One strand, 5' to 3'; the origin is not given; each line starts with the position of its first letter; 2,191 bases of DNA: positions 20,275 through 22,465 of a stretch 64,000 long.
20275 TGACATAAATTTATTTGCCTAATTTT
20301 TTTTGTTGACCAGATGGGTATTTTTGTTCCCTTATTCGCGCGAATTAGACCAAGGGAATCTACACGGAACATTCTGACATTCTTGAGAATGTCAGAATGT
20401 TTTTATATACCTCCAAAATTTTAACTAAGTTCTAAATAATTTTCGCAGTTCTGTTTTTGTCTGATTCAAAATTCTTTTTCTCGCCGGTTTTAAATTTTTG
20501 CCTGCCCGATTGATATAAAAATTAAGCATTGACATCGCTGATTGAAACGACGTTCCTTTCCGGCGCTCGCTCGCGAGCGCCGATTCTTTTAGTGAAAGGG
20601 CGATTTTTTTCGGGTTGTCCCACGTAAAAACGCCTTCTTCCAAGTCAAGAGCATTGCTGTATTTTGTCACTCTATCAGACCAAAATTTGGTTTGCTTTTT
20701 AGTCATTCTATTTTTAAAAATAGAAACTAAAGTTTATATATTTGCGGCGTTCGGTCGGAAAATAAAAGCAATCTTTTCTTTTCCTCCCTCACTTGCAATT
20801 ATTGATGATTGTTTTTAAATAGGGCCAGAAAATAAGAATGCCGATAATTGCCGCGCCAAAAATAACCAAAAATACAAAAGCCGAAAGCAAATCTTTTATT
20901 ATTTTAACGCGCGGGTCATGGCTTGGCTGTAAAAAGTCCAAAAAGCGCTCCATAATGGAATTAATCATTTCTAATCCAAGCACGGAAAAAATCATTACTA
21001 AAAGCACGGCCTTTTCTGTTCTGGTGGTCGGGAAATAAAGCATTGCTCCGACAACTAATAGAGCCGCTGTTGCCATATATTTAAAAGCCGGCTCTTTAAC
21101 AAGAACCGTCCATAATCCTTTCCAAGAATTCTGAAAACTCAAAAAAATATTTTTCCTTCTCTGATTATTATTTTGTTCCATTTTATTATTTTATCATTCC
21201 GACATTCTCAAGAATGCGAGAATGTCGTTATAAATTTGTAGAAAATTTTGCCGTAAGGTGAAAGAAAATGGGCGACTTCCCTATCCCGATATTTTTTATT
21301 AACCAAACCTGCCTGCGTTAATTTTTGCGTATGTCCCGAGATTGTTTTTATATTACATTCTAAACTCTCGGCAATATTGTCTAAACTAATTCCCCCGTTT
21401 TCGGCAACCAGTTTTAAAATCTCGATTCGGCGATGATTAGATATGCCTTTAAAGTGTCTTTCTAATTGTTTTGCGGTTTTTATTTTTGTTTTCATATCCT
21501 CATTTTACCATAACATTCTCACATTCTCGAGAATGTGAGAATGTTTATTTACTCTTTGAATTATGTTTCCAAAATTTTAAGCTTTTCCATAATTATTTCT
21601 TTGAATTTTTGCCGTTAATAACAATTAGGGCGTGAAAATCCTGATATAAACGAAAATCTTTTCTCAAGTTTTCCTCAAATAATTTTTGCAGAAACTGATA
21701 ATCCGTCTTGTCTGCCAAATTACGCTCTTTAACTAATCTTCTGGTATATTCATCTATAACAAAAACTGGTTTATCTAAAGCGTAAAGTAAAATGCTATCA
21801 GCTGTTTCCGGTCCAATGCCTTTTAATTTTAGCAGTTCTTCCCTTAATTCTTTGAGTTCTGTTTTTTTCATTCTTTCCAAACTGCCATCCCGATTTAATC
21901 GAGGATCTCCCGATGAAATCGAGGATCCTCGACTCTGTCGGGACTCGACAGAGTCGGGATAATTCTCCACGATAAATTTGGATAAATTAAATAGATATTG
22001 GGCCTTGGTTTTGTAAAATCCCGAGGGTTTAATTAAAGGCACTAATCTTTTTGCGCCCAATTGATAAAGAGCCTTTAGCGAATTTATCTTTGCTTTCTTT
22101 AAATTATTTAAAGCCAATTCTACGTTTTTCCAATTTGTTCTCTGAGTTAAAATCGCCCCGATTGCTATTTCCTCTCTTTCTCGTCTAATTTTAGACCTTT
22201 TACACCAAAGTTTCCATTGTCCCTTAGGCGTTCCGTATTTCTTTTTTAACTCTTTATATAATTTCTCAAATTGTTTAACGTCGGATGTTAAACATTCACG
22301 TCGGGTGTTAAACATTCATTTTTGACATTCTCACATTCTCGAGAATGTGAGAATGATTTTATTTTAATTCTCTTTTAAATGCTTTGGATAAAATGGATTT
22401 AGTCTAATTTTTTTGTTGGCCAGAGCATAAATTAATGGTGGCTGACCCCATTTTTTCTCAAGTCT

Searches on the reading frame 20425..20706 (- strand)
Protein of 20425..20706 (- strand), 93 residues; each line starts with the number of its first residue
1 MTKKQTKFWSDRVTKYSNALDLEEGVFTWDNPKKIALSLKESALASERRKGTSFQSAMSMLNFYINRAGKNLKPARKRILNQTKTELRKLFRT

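Call 51: search_protein_families(library=pfam, proteins=[window:20425-20706:-], max_evalue=0.001)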
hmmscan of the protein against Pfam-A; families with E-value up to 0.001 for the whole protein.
window:20425-20706:- (93 aa): 1 family
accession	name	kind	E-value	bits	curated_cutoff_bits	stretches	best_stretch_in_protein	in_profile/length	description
PF11373.13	DUF3175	-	6.4e-39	132.5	27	1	9-91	2-84/86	Protein of unknown function (DUF3175)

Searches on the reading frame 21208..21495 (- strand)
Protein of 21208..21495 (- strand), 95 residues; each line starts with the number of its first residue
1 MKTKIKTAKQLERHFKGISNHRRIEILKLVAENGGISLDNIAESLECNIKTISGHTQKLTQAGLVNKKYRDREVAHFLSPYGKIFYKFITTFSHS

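Call 51: search_protein_families(library=pfam, proteins=[window:21208-21495:-], max_evalue=0.001)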
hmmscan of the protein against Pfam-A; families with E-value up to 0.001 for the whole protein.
window:21208-21495:- (95 aa): 8 families
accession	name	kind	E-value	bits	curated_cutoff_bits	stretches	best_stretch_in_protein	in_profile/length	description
PF25212.1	HVO_A0114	-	3.6e-08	33.5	27.6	1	18-74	19-75/84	HVO_A0114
PF01047.28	MarR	-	6.5e-07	29.6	24.6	1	21-68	3-50/59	MarR family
PF13412.12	HTH_24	-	1.8e-06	27.9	21.9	1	20-65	2-47/48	Winged helix-turn-helix DNA-binding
PF01022.26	HTH_5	-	2.8e-05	24.3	22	1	22-67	3-47/47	Bacterial regulatory protein, arsR family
PF12840.13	HTH_20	-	4.4e-05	23.8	27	1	23-66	6-49/51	Helix-turn-helix domain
PF13730.12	HTH_36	-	0.0001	22.4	25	1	31-65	18-55/55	Helix-turn-helix domain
PF08279.18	HTH_11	-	0.00026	21.2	25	1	22-63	1-43/55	HTH domain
PF22979.2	HTH_69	-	0.00032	21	27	1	35-67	26-58/69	Winged helix-turn-helix domain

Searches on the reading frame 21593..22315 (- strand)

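Call 51: search_protein_families(library=pfam, proteins=[window:21593-22315:-], max_evalue=0.001)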
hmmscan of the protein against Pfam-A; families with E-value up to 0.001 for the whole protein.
window:21593-22315:- (240 aa): 2 families
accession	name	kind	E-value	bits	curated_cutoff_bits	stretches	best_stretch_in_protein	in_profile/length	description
PF00730.31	HhH-GPD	-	1.5e-15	57.9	26.2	1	52-218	1-107/108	HhH-GPD superfamily base excision DNA repair protein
PF00633.29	HHH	-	4.7e-07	29.8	24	1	158-178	10-30/30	Helix-hairpin-helix motif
